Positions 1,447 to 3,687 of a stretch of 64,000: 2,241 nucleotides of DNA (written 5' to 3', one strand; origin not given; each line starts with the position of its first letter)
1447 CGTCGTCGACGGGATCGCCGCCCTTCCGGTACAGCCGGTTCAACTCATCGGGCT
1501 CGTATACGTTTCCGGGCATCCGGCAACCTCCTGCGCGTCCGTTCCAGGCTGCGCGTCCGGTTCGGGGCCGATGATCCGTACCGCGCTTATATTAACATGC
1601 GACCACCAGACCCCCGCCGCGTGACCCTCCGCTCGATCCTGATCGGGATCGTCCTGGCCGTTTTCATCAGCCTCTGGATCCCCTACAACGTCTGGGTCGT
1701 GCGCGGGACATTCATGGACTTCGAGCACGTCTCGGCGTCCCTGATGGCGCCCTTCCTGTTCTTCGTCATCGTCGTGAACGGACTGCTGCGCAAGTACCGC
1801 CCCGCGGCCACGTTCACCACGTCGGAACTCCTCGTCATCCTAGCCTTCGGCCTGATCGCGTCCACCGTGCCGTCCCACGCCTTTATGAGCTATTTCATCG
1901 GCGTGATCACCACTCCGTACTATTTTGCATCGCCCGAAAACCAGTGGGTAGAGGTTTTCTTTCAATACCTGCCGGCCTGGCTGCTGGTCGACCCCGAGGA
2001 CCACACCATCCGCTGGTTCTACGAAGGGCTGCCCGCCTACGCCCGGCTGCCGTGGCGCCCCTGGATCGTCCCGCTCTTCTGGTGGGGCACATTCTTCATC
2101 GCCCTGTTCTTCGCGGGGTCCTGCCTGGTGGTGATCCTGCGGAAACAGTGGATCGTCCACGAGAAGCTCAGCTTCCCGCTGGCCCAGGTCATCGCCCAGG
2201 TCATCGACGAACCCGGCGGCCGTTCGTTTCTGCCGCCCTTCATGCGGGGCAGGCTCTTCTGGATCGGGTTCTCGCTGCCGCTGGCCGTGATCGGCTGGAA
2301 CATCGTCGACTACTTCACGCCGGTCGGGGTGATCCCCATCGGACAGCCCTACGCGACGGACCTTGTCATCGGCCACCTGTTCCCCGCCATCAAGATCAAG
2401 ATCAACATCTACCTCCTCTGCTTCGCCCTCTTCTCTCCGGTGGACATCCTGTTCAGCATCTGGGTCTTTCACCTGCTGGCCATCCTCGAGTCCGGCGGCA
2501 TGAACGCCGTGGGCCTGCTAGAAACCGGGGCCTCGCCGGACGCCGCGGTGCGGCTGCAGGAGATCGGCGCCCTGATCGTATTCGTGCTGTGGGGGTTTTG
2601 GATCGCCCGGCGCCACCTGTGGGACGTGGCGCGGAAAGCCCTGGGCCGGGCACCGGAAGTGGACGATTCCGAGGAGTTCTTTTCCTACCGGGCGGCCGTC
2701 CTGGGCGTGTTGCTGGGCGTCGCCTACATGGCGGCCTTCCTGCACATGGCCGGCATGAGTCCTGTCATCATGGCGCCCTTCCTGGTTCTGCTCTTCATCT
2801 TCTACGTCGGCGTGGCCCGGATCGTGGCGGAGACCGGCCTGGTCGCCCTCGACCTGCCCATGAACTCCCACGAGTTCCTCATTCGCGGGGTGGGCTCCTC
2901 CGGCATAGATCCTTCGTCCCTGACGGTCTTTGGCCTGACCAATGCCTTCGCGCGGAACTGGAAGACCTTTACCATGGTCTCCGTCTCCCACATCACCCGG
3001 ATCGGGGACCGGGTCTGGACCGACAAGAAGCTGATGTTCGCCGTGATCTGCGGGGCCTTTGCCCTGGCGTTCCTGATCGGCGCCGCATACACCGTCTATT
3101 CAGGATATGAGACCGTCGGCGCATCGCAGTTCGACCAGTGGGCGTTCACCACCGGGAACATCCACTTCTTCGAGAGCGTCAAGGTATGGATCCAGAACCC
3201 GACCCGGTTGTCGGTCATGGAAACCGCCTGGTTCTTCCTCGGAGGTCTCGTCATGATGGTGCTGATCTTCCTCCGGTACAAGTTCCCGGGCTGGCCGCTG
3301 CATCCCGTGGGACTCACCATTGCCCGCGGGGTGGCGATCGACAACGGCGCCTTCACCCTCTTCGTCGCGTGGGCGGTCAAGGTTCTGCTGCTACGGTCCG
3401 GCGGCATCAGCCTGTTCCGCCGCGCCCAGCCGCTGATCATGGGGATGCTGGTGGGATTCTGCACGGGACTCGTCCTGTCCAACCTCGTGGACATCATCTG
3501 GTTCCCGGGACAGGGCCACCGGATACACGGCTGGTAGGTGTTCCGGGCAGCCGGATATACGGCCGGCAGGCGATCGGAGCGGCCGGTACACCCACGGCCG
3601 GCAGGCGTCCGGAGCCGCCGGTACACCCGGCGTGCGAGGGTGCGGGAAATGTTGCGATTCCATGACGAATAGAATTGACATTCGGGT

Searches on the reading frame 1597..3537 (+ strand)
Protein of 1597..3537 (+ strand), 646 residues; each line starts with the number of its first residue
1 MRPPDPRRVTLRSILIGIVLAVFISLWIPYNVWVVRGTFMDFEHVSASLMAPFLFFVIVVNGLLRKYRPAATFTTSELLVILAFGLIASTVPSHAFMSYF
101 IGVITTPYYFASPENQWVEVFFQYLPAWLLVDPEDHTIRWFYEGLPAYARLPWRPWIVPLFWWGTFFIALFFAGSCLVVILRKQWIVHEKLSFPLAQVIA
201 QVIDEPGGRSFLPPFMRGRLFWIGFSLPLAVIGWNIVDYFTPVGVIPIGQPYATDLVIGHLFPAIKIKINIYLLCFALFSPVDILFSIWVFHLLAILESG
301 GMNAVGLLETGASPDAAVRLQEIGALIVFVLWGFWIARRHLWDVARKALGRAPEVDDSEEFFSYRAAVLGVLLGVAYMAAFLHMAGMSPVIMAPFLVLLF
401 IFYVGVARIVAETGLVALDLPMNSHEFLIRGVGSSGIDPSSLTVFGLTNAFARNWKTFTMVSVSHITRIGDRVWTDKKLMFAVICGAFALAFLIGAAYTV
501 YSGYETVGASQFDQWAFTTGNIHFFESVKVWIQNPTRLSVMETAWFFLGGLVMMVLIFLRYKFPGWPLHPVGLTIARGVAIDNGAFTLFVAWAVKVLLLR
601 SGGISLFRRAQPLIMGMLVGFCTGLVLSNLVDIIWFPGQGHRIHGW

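Call 25: search_protein_families(library=pfam, proteins=[window:1597-3537:+], max_evalue=0.0001)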
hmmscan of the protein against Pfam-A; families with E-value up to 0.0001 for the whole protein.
window:1597-3537:+ (646 aa): 2 families
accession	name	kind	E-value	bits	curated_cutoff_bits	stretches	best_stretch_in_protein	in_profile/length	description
PF20581.3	DUF6785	-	8.2e-109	364.8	25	1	10-505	1-496/498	Family of unknown function (DUF6785)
PF20580.3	DUF6784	-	2.8e-19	69.6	26.4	1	545-634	3-92/101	Domain of unknown function (DUF6784)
